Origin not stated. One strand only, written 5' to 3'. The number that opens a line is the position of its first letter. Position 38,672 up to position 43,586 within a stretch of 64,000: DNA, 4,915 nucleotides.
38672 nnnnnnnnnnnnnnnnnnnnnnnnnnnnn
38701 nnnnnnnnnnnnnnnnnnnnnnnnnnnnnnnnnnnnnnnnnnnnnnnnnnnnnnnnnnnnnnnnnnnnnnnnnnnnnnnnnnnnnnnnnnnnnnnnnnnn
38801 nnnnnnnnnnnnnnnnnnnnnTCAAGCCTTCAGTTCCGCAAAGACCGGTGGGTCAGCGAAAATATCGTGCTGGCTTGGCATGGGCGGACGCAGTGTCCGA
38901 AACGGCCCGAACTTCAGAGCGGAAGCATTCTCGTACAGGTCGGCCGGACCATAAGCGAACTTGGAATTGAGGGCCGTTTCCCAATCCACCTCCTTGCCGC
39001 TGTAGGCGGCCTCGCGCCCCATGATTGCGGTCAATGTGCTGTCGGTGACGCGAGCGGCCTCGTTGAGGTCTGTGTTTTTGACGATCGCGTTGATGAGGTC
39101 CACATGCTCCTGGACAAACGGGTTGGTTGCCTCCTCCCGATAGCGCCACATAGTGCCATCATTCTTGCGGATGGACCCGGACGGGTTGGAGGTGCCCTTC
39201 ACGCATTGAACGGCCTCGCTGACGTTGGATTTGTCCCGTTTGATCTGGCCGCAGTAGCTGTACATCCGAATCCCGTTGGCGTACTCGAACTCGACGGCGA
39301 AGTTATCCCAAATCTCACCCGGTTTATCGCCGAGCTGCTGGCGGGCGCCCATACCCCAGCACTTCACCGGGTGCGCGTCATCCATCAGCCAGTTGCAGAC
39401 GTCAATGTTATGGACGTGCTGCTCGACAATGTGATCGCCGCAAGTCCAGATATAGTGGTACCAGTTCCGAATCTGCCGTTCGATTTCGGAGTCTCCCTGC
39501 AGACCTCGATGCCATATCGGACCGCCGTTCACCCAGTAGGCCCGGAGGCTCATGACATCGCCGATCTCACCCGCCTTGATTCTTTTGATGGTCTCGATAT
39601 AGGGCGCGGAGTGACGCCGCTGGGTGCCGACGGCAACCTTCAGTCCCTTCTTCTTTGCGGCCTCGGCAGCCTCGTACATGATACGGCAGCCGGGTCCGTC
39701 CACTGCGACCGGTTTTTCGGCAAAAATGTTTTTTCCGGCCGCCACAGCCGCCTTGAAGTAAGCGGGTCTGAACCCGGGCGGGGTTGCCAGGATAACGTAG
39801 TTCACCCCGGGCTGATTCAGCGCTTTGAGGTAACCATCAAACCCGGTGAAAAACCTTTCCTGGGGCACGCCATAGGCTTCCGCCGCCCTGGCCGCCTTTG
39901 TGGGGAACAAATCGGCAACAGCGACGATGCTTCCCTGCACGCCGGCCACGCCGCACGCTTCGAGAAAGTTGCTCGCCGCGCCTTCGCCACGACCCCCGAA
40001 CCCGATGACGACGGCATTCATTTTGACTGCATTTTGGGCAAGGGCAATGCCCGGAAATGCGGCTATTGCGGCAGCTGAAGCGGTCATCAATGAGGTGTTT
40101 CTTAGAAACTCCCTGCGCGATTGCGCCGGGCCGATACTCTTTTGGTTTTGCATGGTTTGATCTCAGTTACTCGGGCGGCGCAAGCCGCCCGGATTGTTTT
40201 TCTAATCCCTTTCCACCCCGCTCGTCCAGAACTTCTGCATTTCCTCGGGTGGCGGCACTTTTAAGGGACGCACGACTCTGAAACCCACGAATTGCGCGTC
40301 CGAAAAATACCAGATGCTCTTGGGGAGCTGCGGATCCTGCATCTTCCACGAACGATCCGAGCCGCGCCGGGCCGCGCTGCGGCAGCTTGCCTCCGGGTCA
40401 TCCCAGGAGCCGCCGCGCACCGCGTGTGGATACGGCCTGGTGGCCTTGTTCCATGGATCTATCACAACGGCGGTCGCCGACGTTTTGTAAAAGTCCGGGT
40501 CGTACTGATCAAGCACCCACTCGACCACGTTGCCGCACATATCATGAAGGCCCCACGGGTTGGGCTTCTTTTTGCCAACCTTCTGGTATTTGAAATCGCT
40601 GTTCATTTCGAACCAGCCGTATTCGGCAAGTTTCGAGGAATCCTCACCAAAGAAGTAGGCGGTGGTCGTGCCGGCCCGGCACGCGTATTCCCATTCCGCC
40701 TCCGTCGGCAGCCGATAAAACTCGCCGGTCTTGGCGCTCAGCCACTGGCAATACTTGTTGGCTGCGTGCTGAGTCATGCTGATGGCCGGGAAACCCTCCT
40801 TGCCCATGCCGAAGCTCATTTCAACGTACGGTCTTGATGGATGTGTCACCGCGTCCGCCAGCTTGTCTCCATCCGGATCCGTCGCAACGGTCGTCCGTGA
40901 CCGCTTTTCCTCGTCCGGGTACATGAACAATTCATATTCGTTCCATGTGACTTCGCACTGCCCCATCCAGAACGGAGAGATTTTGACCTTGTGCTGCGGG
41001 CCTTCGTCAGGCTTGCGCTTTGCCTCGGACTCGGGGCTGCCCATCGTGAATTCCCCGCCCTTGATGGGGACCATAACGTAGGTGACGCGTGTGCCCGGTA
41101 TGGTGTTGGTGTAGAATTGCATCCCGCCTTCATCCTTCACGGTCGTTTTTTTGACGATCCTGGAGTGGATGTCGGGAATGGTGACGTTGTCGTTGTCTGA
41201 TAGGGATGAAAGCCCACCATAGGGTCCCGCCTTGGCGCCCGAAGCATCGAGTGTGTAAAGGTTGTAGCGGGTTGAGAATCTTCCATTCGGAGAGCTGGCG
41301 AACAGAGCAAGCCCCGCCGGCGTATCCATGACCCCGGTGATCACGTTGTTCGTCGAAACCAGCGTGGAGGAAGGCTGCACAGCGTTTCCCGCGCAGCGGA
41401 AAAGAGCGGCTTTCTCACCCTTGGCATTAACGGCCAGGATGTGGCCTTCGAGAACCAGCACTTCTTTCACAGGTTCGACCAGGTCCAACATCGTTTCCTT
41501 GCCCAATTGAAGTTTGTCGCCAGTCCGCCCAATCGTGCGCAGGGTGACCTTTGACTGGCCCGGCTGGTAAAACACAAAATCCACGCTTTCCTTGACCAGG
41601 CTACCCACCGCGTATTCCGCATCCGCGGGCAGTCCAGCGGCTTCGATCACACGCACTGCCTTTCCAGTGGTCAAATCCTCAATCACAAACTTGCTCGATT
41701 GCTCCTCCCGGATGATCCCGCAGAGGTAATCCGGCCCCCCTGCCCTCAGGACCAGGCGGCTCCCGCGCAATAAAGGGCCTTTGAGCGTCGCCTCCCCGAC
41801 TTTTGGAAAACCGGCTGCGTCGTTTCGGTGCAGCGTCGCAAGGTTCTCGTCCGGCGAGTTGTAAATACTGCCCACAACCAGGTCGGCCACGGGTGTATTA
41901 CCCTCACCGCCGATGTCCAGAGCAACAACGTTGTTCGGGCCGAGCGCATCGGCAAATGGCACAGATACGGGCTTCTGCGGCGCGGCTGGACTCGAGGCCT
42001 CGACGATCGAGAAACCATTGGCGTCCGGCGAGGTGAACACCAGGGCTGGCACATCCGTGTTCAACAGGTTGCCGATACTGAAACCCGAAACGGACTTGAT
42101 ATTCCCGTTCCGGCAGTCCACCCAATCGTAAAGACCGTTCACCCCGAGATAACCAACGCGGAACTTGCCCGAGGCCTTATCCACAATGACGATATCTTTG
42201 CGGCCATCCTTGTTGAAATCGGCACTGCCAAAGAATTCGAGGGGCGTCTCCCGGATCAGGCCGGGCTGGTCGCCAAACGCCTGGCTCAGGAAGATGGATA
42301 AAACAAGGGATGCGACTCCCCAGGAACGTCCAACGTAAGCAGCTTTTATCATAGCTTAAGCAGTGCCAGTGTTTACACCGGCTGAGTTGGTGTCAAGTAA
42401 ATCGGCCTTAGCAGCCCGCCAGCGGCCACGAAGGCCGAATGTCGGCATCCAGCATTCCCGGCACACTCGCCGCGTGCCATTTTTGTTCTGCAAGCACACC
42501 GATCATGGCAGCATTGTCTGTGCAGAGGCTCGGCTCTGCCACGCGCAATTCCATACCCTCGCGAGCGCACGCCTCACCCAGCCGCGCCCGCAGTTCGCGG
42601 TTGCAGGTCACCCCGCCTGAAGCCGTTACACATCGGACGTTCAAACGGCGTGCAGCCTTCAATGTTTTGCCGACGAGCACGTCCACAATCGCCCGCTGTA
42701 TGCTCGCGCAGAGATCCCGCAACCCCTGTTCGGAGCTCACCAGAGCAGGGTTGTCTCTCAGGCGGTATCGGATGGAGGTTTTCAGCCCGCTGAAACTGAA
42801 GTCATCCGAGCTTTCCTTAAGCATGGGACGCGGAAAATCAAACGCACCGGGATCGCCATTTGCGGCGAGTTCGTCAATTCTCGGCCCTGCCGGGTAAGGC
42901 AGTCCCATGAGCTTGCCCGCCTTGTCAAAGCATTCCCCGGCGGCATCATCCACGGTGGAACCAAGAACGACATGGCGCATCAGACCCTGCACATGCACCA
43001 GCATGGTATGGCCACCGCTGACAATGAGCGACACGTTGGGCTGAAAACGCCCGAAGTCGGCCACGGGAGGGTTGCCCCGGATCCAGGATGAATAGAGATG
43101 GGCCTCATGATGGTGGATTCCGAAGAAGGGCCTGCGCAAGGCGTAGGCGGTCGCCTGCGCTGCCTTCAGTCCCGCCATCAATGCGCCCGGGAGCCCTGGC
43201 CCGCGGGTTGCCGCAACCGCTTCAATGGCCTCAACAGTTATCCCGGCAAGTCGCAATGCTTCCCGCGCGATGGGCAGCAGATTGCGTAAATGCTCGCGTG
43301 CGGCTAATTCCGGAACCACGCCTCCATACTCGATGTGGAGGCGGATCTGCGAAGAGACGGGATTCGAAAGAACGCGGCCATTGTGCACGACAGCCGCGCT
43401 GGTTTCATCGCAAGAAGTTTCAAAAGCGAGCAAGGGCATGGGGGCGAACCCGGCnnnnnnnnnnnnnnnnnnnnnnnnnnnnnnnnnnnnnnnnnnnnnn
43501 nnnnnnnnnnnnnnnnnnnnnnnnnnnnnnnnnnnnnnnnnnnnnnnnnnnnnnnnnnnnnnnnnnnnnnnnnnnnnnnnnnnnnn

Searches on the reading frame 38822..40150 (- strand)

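Call 61: search_protein_families(library=pfam, proteins=[window:38822-40150:-], max_evalue=0.00001)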
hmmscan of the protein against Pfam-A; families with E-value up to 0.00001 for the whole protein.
window:38822-40150:- (442 aa): 2 families
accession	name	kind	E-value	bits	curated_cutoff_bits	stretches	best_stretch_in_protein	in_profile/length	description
PF01408.29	GFO_IDH_MocA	-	4.2e-14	53.7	24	1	45-174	2-118/120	Oxidoreductase family, NAD-binding Rossmann fold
PF22725.1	GFO_IDH_MocA_C3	-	2.4e-08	34.5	27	1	189-318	6-120/124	GFO/IDH/MocA C-terminal domain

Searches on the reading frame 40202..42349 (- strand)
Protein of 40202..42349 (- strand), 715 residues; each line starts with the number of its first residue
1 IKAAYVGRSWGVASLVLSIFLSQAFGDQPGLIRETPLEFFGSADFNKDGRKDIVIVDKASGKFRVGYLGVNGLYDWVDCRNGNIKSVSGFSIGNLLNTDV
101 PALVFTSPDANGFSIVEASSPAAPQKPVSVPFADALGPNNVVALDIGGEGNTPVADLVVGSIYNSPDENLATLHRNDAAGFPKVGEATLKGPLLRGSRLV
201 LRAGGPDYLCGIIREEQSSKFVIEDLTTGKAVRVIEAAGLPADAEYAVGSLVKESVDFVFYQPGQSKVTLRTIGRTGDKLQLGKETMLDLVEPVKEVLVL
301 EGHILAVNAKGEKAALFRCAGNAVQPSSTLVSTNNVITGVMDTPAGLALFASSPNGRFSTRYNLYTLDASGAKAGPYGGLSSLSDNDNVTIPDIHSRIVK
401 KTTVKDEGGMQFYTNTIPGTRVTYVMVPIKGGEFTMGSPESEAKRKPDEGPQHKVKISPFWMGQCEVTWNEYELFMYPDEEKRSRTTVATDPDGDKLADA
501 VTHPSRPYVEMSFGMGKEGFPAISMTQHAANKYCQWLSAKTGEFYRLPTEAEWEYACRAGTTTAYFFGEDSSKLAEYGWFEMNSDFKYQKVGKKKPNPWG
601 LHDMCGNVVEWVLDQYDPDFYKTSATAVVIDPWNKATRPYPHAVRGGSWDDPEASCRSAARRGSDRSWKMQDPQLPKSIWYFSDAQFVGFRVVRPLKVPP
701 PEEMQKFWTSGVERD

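Call 61: search_protein_families(library=pfam, proteins=[window:40202-42349:-], max_evalue=0.00001)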
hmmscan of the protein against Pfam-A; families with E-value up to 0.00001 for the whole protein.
window:40202-42349:- (715 aa): 1 family
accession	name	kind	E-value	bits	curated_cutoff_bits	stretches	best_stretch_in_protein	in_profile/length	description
PF03781.23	FGE-sulfatase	-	6.2e-41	141.2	23.3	1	426-670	5-245/255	Sulfatase-modifying factor enzyme 1-like domain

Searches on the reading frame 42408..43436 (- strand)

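Call 61: search_protein_families(library=pfam, proteins=[window:42408-43436:-], max_evalue=0.00001)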
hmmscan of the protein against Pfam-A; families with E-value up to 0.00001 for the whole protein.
window:42408-43436:- (342 aa): 1 family
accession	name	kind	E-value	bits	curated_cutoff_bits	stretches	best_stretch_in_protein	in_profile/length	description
PF00814.31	TsaD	-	1.3e-80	271.3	24.8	1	22-313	2-263/264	tRNA N6-adenosine threonylcarbamoyltransferase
